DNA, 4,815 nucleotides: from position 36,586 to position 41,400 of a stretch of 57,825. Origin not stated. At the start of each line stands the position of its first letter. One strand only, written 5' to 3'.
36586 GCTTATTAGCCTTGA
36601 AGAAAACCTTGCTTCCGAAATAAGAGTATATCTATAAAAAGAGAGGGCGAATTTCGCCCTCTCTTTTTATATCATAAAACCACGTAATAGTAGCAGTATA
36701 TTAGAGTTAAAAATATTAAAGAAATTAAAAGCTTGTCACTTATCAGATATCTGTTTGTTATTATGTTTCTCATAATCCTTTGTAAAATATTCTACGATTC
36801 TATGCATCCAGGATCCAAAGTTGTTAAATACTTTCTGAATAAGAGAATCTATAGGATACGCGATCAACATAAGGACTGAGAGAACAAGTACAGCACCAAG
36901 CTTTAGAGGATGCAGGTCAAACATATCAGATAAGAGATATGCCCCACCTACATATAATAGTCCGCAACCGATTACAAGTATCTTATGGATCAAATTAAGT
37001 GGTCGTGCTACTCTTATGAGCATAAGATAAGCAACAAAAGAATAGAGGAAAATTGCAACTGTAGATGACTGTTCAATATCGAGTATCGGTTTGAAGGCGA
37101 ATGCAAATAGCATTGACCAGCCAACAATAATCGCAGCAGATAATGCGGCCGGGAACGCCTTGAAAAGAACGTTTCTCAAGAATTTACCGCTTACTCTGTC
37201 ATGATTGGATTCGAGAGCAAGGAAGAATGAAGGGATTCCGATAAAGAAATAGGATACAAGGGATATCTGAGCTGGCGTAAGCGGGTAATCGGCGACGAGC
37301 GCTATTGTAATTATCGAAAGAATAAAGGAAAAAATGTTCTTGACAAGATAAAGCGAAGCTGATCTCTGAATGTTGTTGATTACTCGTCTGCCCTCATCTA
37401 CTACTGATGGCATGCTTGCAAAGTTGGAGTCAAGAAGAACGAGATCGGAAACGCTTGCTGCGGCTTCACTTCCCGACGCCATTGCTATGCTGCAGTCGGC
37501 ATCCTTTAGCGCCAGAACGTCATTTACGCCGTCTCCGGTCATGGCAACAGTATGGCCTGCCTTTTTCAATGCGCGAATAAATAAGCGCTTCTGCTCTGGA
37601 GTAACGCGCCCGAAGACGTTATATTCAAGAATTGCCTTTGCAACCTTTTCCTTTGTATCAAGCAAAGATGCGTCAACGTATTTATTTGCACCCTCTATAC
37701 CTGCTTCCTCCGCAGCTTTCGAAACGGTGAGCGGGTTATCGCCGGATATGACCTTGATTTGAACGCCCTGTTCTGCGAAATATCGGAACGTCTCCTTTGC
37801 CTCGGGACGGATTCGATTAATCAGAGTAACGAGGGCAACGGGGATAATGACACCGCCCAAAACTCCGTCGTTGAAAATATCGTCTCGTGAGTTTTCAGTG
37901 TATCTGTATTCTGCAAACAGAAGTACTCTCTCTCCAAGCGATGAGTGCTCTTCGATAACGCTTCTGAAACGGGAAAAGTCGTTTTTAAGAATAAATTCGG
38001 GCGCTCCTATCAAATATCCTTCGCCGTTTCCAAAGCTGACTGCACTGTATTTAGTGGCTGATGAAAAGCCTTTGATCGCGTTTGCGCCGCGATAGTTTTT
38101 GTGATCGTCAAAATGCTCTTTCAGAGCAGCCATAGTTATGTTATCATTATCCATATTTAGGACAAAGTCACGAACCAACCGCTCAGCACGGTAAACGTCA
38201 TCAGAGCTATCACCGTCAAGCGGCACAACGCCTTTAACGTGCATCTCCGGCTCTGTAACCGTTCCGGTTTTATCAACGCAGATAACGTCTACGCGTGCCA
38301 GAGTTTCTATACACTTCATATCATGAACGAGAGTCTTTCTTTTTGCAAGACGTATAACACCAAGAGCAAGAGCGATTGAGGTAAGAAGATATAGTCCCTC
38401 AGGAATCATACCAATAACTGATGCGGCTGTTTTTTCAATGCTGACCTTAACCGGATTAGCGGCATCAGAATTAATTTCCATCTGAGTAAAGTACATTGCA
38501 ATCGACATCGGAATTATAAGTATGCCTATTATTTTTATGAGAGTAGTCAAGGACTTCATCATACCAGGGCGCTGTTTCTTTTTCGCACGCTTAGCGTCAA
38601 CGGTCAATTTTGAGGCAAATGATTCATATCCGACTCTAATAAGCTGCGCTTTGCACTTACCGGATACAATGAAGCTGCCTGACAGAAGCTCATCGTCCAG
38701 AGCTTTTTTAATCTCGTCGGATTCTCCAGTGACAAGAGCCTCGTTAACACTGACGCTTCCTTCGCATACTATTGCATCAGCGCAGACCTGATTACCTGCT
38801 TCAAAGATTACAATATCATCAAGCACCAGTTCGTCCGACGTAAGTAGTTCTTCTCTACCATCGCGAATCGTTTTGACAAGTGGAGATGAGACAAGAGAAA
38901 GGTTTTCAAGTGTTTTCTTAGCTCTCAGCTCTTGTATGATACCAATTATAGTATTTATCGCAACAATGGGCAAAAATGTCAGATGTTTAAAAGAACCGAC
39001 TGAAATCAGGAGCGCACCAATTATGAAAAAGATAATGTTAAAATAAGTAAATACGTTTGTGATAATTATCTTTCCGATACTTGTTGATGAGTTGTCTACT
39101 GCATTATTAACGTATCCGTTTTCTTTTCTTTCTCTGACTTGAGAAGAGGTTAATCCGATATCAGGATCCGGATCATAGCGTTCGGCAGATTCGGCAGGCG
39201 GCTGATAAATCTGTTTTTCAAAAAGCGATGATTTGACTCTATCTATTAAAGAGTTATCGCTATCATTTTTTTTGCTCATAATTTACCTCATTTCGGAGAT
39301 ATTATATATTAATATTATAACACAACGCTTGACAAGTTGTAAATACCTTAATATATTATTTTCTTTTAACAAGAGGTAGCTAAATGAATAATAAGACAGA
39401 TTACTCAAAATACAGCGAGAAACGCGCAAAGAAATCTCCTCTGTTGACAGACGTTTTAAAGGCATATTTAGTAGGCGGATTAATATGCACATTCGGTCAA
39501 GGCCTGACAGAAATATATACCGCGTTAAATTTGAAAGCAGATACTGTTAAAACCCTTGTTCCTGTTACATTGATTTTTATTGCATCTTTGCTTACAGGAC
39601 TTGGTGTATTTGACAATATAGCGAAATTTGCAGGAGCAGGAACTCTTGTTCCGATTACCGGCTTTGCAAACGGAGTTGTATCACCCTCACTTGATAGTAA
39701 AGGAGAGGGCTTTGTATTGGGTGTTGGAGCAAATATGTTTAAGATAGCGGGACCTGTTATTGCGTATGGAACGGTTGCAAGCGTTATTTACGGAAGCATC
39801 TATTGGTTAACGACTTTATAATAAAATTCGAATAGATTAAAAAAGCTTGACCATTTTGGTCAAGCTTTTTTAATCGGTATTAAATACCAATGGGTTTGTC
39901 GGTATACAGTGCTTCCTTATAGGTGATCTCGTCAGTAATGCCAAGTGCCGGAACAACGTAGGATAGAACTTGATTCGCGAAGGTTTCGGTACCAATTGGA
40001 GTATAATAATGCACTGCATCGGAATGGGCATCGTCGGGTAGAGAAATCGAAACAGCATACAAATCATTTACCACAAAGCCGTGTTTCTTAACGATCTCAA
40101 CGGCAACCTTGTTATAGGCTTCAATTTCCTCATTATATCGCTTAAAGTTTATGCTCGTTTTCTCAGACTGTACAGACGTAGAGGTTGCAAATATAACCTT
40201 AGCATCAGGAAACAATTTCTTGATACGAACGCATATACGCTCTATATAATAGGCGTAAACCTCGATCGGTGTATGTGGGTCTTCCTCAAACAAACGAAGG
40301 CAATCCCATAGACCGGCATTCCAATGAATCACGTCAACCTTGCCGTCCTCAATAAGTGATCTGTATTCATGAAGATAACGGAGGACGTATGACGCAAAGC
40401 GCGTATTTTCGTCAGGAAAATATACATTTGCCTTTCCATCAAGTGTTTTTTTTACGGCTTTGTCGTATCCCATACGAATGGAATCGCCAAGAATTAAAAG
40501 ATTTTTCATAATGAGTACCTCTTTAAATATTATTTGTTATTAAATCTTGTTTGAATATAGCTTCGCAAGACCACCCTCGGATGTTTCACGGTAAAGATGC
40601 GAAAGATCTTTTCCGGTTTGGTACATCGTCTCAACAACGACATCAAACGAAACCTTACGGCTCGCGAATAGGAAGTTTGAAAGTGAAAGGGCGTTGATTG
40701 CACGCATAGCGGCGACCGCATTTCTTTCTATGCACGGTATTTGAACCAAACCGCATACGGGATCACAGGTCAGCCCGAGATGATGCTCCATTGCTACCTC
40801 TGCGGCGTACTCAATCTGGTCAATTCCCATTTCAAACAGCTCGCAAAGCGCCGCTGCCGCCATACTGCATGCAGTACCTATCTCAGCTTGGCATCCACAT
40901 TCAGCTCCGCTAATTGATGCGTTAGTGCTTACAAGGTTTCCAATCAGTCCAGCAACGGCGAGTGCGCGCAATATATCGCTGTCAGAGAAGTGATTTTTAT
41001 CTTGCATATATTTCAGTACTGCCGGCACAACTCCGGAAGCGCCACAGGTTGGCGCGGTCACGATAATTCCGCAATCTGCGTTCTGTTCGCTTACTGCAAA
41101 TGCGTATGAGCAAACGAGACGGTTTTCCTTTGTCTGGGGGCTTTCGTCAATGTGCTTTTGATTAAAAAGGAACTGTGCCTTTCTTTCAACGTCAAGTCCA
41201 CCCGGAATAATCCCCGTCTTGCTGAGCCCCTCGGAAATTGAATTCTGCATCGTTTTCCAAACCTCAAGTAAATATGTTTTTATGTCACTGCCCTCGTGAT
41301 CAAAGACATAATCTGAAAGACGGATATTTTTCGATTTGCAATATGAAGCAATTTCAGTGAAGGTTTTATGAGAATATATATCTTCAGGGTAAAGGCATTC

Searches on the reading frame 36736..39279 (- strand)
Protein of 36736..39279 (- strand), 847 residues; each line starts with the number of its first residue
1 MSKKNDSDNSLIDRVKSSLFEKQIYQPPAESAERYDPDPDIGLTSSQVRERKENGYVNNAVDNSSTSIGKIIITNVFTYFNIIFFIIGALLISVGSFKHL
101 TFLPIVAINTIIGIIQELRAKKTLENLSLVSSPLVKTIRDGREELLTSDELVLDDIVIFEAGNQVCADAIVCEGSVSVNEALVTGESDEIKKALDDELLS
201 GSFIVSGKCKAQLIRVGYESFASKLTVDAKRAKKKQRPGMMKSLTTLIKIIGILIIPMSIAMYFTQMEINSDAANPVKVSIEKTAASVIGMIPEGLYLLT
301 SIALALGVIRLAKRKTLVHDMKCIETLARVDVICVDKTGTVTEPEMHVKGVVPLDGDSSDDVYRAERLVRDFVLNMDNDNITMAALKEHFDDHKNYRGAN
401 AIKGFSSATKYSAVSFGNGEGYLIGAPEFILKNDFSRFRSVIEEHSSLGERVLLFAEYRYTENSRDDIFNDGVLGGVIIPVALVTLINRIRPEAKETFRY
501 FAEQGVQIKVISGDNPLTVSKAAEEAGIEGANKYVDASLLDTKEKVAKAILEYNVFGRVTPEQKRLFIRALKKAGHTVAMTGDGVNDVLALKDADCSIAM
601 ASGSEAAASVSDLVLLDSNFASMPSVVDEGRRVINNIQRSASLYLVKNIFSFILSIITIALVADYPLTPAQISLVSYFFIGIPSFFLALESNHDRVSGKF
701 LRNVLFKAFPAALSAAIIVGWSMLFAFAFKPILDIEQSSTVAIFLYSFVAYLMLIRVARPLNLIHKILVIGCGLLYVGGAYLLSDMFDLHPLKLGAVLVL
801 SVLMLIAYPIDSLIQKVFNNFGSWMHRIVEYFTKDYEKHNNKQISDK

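Call 55: search_protein_families(library=pfam, proteins=[window:36736-39279:-], max_evalue=0.0001)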
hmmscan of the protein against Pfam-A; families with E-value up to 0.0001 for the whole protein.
window:36736-39279:- (847 aa): 3 families
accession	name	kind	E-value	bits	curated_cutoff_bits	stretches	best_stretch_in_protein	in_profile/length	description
PF00122.25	E1-E2_ATPase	-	1.5e-38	132.6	28.1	1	133-314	5-181/181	E1-E2 ATPase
PF00702.32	Hydrolase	-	3.2e-19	70.5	26.4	1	330-595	1-191/191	haloacid dehalogenase-like hydrolase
PF08282.18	Hydrolase_3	-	5.8e-05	23.4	20.9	0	575-619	203-247/255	haloacid dehalogenase-like hydrolase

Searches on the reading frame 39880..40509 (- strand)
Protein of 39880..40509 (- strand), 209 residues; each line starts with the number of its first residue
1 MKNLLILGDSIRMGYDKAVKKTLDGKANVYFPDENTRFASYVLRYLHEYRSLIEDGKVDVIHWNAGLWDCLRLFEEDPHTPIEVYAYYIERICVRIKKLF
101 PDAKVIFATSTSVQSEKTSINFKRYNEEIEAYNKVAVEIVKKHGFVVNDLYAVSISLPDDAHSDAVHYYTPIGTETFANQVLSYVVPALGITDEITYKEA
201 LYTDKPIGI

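Call 55: search_protein_families(library=pfam, proteins=[window:39880-40509:-], max_evalue=0.0001)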
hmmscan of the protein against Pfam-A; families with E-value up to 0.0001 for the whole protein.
window:39880-40509:- (209 aa): 1 family
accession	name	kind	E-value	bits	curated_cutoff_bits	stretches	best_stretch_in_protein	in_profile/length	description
PF13472.12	Lipase_GDSL_2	-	4.7e-05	24.4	32.9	0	59-158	64-157/178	GDSL-like Lipase/Acylhydrolase family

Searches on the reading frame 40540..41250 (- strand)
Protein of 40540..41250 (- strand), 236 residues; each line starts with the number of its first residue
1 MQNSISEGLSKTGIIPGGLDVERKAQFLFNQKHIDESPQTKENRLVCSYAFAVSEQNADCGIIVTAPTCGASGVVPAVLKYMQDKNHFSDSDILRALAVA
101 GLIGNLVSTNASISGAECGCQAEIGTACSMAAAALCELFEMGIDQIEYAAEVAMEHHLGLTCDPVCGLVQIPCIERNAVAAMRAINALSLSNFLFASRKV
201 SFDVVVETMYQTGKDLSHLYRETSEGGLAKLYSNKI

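Call 55: search_protein_families(library=pfam, proteins=[window:40540-41250:-], max_evalue=0.0001)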
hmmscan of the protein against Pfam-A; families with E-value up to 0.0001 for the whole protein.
window:40540-41250:- (236 aa): 1 family
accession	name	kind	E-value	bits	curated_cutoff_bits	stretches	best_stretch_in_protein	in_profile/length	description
PF03313.21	SDH_alpha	-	1.4e-69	235.1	26.4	1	1-229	37-260/260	Serine dehydratase alpha chain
